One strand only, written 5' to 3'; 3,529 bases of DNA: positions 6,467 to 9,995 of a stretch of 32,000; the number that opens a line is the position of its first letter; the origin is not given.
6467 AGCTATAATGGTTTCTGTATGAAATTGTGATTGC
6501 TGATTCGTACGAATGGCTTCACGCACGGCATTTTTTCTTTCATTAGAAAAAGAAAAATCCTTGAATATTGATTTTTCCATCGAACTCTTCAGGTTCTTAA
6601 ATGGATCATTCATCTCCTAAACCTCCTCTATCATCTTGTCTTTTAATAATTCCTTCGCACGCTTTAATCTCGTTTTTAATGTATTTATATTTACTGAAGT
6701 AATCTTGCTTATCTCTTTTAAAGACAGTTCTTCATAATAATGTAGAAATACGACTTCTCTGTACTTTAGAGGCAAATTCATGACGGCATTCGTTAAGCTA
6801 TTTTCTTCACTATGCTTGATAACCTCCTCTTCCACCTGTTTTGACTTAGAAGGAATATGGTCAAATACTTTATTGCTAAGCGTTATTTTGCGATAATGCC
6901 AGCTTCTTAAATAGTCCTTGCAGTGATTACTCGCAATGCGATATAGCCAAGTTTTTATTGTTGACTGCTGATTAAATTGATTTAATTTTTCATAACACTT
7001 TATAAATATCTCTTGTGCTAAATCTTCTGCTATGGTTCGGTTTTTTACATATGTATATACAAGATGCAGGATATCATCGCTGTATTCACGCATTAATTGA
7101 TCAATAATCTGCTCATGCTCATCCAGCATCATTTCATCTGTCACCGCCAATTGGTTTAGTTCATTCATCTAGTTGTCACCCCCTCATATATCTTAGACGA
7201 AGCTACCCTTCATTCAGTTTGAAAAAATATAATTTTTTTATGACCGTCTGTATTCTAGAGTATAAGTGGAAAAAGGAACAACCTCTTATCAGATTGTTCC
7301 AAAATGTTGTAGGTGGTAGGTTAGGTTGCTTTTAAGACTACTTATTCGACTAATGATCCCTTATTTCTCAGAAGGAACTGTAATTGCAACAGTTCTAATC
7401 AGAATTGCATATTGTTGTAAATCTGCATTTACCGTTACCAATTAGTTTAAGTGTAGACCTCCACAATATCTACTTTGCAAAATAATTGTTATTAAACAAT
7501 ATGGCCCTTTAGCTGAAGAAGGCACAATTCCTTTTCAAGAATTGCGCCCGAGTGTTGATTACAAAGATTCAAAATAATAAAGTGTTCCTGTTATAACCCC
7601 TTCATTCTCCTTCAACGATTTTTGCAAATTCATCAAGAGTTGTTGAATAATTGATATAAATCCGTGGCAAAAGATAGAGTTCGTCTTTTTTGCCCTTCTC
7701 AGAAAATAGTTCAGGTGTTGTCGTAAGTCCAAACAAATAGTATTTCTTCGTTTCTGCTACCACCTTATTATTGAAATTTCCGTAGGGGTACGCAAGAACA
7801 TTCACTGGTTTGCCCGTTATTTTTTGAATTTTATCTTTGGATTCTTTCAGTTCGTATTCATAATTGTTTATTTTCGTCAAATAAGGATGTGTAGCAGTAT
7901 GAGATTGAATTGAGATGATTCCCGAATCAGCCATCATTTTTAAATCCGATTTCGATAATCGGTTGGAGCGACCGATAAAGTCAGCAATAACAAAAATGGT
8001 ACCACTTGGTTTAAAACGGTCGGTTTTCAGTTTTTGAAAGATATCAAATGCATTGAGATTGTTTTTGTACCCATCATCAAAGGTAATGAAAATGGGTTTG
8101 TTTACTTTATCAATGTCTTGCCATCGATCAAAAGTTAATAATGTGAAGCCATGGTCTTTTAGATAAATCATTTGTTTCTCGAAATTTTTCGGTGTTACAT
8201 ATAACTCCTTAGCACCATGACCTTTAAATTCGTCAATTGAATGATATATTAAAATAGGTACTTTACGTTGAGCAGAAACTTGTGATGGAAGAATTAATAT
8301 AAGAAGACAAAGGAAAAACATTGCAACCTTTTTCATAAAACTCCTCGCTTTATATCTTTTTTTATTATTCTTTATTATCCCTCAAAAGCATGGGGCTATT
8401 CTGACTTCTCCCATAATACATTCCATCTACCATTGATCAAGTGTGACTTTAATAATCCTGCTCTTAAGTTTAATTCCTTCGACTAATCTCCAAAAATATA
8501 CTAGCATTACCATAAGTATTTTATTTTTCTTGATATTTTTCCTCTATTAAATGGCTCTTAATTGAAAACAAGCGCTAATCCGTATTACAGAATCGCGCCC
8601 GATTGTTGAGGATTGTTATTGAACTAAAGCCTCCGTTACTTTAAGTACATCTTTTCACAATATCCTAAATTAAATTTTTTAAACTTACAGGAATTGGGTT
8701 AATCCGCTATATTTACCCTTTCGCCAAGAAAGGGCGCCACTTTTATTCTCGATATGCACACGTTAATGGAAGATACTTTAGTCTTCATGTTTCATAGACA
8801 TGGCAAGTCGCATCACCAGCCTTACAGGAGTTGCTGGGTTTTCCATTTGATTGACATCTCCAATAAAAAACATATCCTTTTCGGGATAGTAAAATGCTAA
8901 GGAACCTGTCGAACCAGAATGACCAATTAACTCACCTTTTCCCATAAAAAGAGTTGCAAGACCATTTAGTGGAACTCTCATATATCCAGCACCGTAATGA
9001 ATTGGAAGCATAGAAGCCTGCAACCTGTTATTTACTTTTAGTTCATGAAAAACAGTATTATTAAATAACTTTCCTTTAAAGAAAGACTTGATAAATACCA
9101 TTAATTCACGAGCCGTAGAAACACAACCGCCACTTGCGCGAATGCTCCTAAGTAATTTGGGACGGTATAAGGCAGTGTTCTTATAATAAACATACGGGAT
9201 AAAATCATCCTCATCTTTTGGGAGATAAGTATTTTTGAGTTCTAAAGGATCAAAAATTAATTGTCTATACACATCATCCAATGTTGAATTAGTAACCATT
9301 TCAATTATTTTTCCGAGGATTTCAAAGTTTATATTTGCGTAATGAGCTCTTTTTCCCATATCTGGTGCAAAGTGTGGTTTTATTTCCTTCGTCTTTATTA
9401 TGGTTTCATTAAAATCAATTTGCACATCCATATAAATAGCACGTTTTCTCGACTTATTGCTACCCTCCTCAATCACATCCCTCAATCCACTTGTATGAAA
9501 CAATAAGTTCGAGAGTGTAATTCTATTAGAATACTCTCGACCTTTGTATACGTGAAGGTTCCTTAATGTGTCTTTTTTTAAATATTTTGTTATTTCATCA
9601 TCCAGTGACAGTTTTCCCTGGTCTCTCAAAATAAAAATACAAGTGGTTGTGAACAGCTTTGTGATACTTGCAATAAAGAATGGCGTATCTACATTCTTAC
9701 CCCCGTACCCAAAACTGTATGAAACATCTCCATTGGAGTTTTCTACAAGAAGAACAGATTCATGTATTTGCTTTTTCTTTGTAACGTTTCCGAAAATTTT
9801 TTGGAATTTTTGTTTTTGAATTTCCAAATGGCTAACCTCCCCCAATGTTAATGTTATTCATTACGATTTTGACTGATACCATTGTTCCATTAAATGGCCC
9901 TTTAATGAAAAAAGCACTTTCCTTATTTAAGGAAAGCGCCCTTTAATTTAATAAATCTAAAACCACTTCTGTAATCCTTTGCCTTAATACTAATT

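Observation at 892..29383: Very dense, single-orientation family of intergenic hairpin repeats with inverted-repeat ends and compensatory stem changes (candidate mobile terminator element)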

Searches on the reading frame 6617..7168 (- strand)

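Call 13: search_protein_families(library=ncbifam, proteins=[window:6617-7168:-])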
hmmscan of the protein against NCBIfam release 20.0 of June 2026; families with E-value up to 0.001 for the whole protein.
window:6617-7168:- (183 aa): 94 families (the best 25 are shown)
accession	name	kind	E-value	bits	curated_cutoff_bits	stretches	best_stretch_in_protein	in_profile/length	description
NF006930.0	PRK09415.1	subfamily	5.9e-76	254.3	198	1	12-182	8-178/179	RNA polymerase factor sigma C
NF008891.0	PRK11924.1-5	subfamily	1.4e-40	139.2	259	1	21-179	4-163/171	RNA polymerase sigma factor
NF007223.0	PRK09641.1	equivalog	3e-35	121.8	209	1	20-179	18-184/187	RNA polymerase sigma factor SigW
TIGR02937.1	sigma70-ECF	superfamily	1.8e-31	109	42.9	1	22-179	3-165/165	sigma-70 family RNA polymerase sigma factor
TIGR02948.1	SigW_bacill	equivalog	8.5e-31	107.5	243.1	1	19-179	17-184/187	RNA polymerase sigma factor SigW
TIGR02950.1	SigM_subfam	subfamily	5.5e-30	104.3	147.95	1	22-178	2-157/159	RNA polymerase sigma factor, SigM family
NF053879.1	RNAPolSigSigVBac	equivalog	1.7e-28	99.3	190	1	19-182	3-158/160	RNA polymerase sigma factor SigV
NF008888.0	PRK11922.1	equivalog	2.6e-27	95.9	204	1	13-182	23-199/231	RNA polymerase sigma factor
NF009166.1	PRK12513.1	equivalog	2.8e-27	95.7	206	1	22-182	24-189/193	RNA polymerase sigma factor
NF004113.0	PRK05602.1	equivalog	1.2e-26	93.6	208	1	18-180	43-202/211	RNA polymerase sigma factor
TIGR02985.1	Sig70_bacteroi1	subfamily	2.7e-26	92.7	126.4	1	23-178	4-161/162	RNA polymerase sigma-70 factor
TIGR02952.1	Sig70_famx2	equivalog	9.4e-26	90.7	206.45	1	14-179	5-170/170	ECF subfamily RNA polymerase sigma factor, BldN family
NF009171.0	PRK12518.1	equivalog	2.5e-25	89.4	208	1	17-177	24-182/191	RNA polymerase sigma factor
NF009174.0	PRK12522.1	equivalog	1.5e-24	87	217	1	19-180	2-168/175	RNA polymerase sigma factor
NF007215.0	PRK09637.1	equivalog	7.7e-24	84.7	212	1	23-180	4-155/181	RNA polymerase sigma factor SigZ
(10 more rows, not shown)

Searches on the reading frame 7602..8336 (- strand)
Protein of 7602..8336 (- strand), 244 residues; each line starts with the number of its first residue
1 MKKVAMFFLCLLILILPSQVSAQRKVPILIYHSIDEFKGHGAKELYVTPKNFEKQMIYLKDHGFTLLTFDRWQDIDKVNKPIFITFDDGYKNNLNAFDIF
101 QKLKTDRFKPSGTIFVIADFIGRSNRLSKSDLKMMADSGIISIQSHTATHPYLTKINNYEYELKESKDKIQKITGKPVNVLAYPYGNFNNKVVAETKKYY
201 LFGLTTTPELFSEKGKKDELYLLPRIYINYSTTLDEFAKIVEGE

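Call 13: search_protein_families(library=ncbifam, proteins=[window:7602-8336:-])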
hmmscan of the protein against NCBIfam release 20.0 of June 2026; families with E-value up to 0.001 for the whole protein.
window:7602-8336:- (244 aa): 9 families
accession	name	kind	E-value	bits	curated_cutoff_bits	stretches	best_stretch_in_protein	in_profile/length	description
TIGR03938.2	deacetyl_PgaB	equivalog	6e-14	51.2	321.9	2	27-148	4-143/621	poly-beta-1,6-N-acetyl-D-glucosamine N-deacetylase PgaB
TIGR02884.1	spore_pdaA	equivalog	7.5e-13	48.7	298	1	76-198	33-150/224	delta-lactam-biosynthetic de-N-acetylase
TIGR03933.1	PIA_icaB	equivalog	1.6e-12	47.5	248.35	1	44-230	32-231/245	intercellular adhesin biosynthesis polysaccharide N-deacetylase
TIGR02764.1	spore_ybaN_pdaB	equivalog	4.7e-11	42.8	237.4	1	78-198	4-118/191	polysaccharide deacetylase family sporulation protein PdaB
TIGR04243.1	nodulat_NodB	equivalog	7.9e-08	32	240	1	81-201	3-118/197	chitooligosaccharide deacetylase NodB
NF011176.0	PRK14581.1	equivalog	1e-07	30.5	1091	0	167-241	234-305/673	poly-beta-1,6-N-acetyl-D-glucosamine N-deacetylase PgaB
NF045821.1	PgAcgDacpgdA1_Bac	equivalog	3.8e-07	29.3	400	1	82-194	90-196/282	peptidoglycan-N-acetylglucosamine deacetylase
NF011177.0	PRK14582.1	equivalog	3.7e-06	25.5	923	0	165-241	232-305/671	poly-beta-1,6-N-acetyl-D-glucosamine N-deacetylase PgaB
NF045822.1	PgAcgDacpgdA2_Bac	equivalog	0.00044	19.7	400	1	77-188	67-171/274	peptidoglycan-N-acetylglucosamine deacetylase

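Call 14: find_homologous_proteins(query=window:7602-8336:-, max_evalue=1e-20)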
Query window:7602-8336:- (244 aa): 710 proteins with E <= 1e-20 among 2728 candidates; the best 120 are listed.
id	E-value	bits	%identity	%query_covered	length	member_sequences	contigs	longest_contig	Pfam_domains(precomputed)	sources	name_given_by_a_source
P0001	1.1e-158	544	100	100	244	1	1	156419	PF01522.27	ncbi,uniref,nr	ncbi:polysaccharide deacetylase family protein [Lysinibacillus yapensis]|uniref:Polysaccharide deace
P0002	4.6e-140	483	88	100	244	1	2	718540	PF01522.27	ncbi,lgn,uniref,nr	ncbi:Peptidoglycan/xylan/chitin deacetylase, PgdA/CDA1 family [Psychrobacillus sp. OK028]|uniref:pol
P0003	3.7e-139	480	89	100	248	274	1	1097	PF01522.27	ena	-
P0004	7.0e-139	479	88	100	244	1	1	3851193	PF01522.27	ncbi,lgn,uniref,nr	ncbi:polysaccharide deacetylase family protein [Rummeliibacillus pycnus]|uniref:polysaccharide deace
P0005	8.7e-139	479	87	100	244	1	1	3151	PF01522.27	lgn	-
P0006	9.8e-139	479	88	100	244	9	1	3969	PF01522.27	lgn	-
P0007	5.9e-138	476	87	100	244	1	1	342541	PF01522.27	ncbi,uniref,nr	ncbi:polysaccharide deacetylase family protein (plasmid) [Cytobacillus pseudoceanisediminis]|uniref:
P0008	7.2e-138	476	86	100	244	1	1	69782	PF01522.27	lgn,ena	-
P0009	1.1e-137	475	87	100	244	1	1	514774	PF01522.27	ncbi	ncbi:polysaccharide deacetylase family protein [Ureibacillus sp. NPDC094379]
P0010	1.3e-137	475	86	100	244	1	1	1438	PF01522.27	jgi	-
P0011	1.9e-137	475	86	100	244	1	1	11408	PF01522.27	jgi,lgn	-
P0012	3.3e-137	474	86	100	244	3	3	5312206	PF01522.27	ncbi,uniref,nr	ncbi:polysaccharide deacetylase family protein [Cytobacillus praedii]|uniref:Polysaccharide deacetyl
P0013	6.9e-137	473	85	100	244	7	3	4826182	PF01522.27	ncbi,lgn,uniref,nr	ncbi:polysaccharide deacetylase family protein [Peribacillus asahii]|uniref:Polysaccharide deacetyla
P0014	2.8e-136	471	87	100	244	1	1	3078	PF01522.27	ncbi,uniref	ncbi:polysaccharide deacetylase family protein [Peribacillus butanolivorans]|uniref:polysaccharide d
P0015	3.8e-136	470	84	100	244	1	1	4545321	PF01522.27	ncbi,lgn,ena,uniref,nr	ncbi:polysaccharide deacetylase family protein [Peribacillus asahii]|uniref:polysaccharide deacetyla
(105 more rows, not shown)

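Call 33: find_encoding_contigs(protein=P0009, flank=10000, max_places=3)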
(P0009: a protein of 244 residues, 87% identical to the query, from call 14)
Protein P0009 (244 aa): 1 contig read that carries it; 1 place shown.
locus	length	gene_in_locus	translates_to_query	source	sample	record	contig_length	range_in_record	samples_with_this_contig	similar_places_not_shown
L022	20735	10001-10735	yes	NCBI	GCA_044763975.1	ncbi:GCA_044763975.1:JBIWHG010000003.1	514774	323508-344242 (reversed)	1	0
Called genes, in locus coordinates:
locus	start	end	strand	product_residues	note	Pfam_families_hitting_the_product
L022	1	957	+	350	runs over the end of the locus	PF08240:ADH_N, PF00107:ADH_zinc_N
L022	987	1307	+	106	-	-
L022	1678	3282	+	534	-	PF01546:Peptidase_M20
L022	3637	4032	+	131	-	PF00903:Glyoxalase, PF22677:Ble-like_N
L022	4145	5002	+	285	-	-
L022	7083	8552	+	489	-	PF00144:Beta-lactamase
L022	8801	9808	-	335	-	PF01522:Polysacc_deac_1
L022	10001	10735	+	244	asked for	PF01522:Polysacc_deac_1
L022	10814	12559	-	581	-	PF00425:Chorismate_bind, PF01063:Aminotran_4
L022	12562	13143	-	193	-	PF00117:GATase, PF07722:Peptidase_C26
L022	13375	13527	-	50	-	-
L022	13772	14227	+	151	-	-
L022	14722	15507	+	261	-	PF09339:HTH_IclR, PF01614:IclR_C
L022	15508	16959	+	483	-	PF00171:Aldedh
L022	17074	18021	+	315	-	-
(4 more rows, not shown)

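Call 34: find_encoding_contigs(protein=P0004, flank=10000, max_places=3)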
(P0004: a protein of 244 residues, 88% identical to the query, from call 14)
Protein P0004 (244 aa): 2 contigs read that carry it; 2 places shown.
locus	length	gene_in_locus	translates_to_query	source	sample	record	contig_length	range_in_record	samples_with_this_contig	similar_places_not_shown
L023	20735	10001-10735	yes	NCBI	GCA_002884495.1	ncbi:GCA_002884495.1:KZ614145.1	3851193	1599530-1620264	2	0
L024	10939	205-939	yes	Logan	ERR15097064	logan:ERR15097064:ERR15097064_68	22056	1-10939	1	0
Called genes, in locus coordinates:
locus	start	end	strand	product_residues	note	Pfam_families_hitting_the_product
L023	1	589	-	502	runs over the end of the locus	PF22694:CtpB_N-like, PF00595:PDZ, PF13180:PDZ_2, PF17820:PDZ_6, PF03572:Peptidase_S41, PF01471:PG_binding_1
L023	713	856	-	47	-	-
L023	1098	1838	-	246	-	-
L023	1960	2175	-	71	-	PF01381:HTH_3 (weak), PF13443:HTH_26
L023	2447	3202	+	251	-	PF01580:FtsK_SpoIIIE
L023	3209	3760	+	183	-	-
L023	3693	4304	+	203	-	PF13814:Replic_Relax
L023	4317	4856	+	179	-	-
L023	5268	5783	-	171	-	-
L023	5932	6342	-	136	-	-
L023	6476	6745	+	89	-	PF00565:SNase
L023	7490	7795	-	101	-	-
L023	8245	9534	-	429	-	-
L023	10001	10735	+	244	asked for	PF01522:Polysacc_deac_1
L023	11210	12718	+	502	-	PF16289:PIN_12 (weak), PF18476:PIN_8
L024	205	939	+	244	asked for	PF01522:Polysacc_deac_1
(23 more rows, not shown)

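Call 35: find_encoding_contigs(protein=P0001, flank=10000, max_places=3)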
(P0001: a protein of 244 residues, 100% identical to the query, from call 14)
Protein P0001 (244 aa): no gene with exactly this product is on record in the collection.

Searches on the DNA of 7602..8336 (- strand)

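Call 97: search_with_rna_model(model_id=R1, sources=[L001, L002, L003, L004, L005, L006, L007, L008, L009, L010, L011, L012, L013, L014, L015, L016, L017, L018, L019, L020, L021, L022, L023, L025, L026, L027, L028, L030, L031, L032, L033], max_evalue=0.001)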
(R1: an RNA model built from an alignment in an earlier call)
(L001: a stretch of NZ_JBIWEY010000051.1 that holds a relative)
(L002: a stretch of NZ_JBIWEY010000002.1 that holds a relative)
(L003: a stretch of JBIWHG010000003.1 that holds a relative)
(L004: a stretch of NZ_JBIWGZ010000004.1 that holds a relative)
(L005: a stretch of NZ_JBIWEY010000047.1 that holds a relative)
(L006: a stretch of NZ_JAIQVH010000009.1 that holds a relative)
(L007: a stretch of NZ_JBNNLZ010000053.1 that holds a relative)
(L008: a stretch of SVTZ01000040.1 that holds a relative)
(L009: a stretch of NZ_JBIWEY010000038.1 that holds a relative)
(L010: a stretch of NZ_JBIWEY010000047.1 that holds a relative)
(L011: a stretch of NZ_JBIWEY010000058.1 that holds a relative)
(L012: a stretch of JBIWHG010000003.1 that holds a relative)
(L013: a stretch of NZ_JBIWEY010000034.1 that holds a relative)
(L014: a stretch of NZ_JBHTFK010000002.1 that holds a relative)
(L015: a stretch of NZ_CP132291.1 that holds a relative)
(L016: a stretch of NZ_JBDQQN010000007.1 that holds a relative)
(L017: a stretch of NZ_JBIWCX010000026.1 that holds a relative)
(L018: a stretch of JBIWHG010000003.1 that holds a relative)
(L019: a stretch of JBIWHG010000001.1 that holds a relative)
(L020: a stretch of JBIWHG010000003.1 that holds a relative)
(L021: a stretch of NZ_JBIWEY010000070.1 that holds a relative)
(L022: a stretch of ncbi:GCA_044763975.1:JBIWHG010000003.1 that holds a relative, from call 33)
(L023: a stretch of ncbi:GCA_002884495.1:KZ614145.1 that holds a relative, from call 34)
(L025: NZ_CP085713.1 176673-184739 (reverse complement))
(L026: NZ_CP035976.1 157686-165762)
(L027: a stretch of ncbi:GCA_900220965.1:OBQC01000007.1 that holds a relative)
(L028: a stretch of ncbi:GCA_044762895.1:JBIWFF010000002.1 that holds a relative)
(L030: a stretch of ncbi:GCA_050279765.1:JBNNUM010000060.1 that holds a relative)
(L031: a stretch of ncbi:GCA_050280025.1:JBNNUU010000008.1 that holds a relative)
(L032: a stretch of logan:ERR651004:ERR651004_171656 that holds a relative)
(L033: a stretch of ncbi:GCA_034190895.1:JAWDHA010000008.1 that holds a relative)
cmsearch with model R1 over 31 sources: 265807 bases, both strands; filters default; matches with E-value up to 0.001: 69.
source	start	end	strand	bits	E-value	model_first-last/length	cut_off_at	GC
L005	1161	1243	+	98.7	1.4e-19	1-84/84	no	0.41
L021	375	457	+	97.9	2.2e-19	1-84/84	no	0.4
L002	343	425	+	97.6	2.6e-19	1-84/84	no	0.35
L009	7212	7294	-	93.8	2e-18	1-84/84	no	0.43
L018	2020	2102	-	93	3.1e-18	1-84/84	no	0.36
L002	3898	3980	+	92.4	4.3e-18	1-84/84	no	0.4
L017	2590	2672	-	92.1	4.9e-18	1-84/84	no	0.35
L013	2366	2450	+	91.9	5.6e-18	1-84/84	no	0.36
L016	6028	6111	+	90.8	1e-17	1-84/84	no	0.36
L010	481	563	+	89.6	1.9e-17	1-84/84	no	0.4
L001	879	961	-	89.4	2.2e-17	1-84/84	no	0.34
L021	5101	5185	+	86.5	1e-16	1-84/84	no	0.34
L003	5054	5136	-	86.2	1.2e-16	1-84/84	no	0.36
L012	3496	3580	-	84.3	3.3e-16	1-84/84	no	0.39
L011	257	341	-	83.4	5.3e-16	1-84/84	no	0.39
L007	3310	3393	-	83.3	5.8e-16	1-84/84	no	0.38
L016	3981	4063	+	83.2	6e-16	1-84/84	no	0.36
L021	2961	3043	+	82.8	7.5e-16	1-84/84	no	0.41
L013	3156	3238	+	82.6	8.4e-16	1-84/84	no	0.37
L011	2310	2393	-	82.1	1.1e-15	1-84/84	no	0.4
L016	2545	2629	+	81.2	1.7e-15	1-84/84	no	0.48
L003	3710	3795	-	80.9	2e-15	1-84/84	no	0.4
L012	4897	4981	-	80.4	2.7e-15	1-84/84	no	0.34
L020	4537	4619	-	80.3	2.8e-15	1-84/84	no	0.33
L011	4152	4234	-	80.1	3.2e-15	1-84/84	no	0.39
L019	4670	4753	-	80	3.4e-15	1-84/84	no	0.36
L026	3999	4084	+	79.7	4e-15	1-84/84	no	0.41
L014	95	178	+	79.6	4.1e-15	1-84/84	no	0.32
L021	1139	1223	+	78.8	6.2e-15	1-84/84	no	0.36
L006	582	664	+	78.7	6.8e-15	1-84/84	no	0.39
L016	7510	7593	+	78.1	9.3e-15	1-84/84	no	0.37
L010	4781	4865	+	77.2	1.5e-14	1-84/84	no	0.36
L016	414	497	+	77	1.7e-14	1-84/84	no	0.39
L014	7762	7844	+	77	1.7e-14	1-84/84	no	0.41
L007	2666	2749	-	76.3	2.4e-14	1-84/84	no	0.4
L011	933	1018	-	75.5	3.7e-14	1-84/84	no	0.36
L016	6687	6771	+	75.4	3.9e-14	1-84/84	no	0.36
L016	4724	4809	+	74.6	6e-14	1-84/84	no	0.33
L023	14437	14521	+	74.5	6.4e-14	1-84/84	no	0.39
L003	6650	6735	-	72.1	2.3e-13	1-84/84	no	0.38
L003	4611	4693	-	67.2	3.2e-12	1-84/84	no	0.34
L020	5154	5237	-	66.8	4.1e-12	1-84/84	no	0.38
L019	1448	1531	-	66.1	5.9e-12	1-84/84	no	0.44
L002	6882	6967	+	65.7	7.3e-12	1-84/84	no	0.38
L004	5732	5818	+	65.5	8.1e-12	1-84/84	no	0.34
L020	6021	6102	-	65.3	9.2e-12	1-84/84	no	0.45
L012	6581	6664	-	64.4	1.5e-11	1-84/84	no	0.39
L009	5418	5502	-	63.4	2.5e-11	1-84/84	no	0.39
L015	6317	6402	+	63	3.2e-11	1-84/84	no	0.3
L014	6881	6965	+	62.7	3.7e-11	1-84/84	no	0.35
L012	4156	4241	-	62.2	4.7e-11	1-84/84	no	0.44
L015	4434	4518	+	61.9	5.5e-11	1-84/84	no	0.42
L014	759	840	+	58.7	3.1e-10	1-84/84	no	0.35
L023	9756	9840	+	58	4.5e-10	1-84/84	no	0.36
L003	6989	7075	-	56.2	1.2e-09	1-84/84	no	0.36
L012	7409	7492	-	55.2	2e-09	1-84/84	no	0.36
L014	2190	2273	+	55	2.2e-09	1-84/84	no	0.38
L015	3400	3485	+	47.7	1.1e-07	1-84/84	no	0.41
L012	859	940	-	47.3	1.4e-07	1-84/84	no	0.44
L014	906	990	+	45.1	4.7e-07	1-84/84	no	0.38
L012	7632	7717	-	43.5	1.1e-06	1-84/84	no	0.35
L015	3971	4048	+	42.5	1.8e-06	1-84/84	no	0.32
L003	6099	6180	-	42.5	1.8e-06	1-84/84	no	0.35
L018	2583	2667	-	41.2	3.8e-06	1-84/84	no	0.38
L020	6608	6690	-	40.5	5.5e-06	1-84/84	no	0.33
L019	1855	1937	-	36.1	5.8e-05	1-84/84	no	0.36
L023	15186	15265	+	35.9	6.5e-05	1-84/84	no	0.36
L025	6237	6320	+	31.3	0.00077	1-84/84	no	0.32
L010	2506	2580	+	31.3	0.00079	1-84/84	no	0.41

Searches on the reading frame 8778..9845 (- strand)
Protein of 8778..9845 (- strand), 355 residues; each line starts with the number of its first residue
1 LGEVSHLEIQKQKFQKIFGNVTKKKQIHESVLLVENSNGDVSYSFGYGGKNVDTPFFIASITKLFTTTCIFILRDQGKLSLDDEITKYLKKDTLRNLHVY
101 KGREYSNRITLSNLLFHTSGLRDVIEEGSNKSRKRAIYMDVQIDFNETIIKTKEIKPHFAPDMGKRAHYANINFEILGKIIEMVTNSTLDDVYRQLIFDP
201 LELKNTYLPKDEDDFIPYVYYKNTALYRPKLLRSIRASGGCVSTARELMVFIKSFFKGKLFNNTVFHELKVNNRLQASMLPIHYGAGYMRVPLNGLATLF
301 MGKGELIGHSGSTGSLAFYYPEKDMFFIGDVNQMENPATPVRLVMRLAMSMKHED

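Call 13: search_protein_families(library=ncbifam, proteins=[window:8778-9845:-])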
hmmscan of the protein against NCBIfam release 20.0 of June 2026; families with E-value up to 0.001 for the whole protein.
window:8778-9845:- (355 aa): 15 families
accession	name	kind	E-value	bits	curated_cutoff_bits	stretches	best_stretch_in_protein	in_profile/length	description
NF007943.0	PRK10662.1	equivalog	6.1e-19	67.9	266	1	52-260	81-275/380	D-alanyl-D-alanine-carboxypeptidase/endopeptidase AmpH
NF002968.0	PRK03642.1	equivalog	2.5e-13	49.7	385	1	53-207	95-241/432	penicillin binding protein PBP4B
NF033085.1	bla_class_C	equivalog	3.4e-10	39.3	415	1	52-256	52-235/356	class C beta-lactamase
NF038269.1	lipase_LipE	equivalog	1e-09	38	750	1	51-209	83-223/407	lipase LipE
NF000425.2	blaADC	exception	9.9e-09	34.8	800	1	51-222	79-227/383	ADC family extended-spectrum class C beta-lactamase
NF045671.1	blaPNC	exception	5e-08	32.2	750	1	52-262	93-282/401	PNC family class C beta-lactamase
NF052559.1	MthAcHydAcmB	equivalog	8.7e-08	31.3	550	1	51-211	55-216/391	methyl acetate hydrolase AcmB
NF009622.0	PRK13128.1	equivalog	1.8e-07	30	443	1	53-215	55-199/518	D-aminopeptidase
NF033575.1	blaRHO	exception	4.1e-06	26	825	1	52-220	76-219/380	RHO family class C beta-lactamase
NF033159.0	blaPAC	exception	5.2e-06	25.5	850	1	54-219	77-218/380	PAC family class C beta-lactamase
NF050047.1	blaELC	exception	1.6e-05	23.9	840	1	52-253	128-308/434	ELC family class C beta-lactamase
NF033406.1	blaMCA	exception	2.1e-05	23.6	750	1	51-221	83-230/390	MCA family class C beta-lactamase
NF038238.1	blaBUT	exception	3.7e-05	23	850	1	146-227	150-232/383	BUT family class C beta-lactamase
NF041663.1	ampC_Sliq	exception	7.5e-05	21.8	860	1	53-208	73-204/378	cephalosporin-hydrolyzing class C beta-lactamase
NF000423.2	blaSRT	exception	0.00018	20.8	860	1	52-133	66-145/378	SRT/SST family class C beta-lactamase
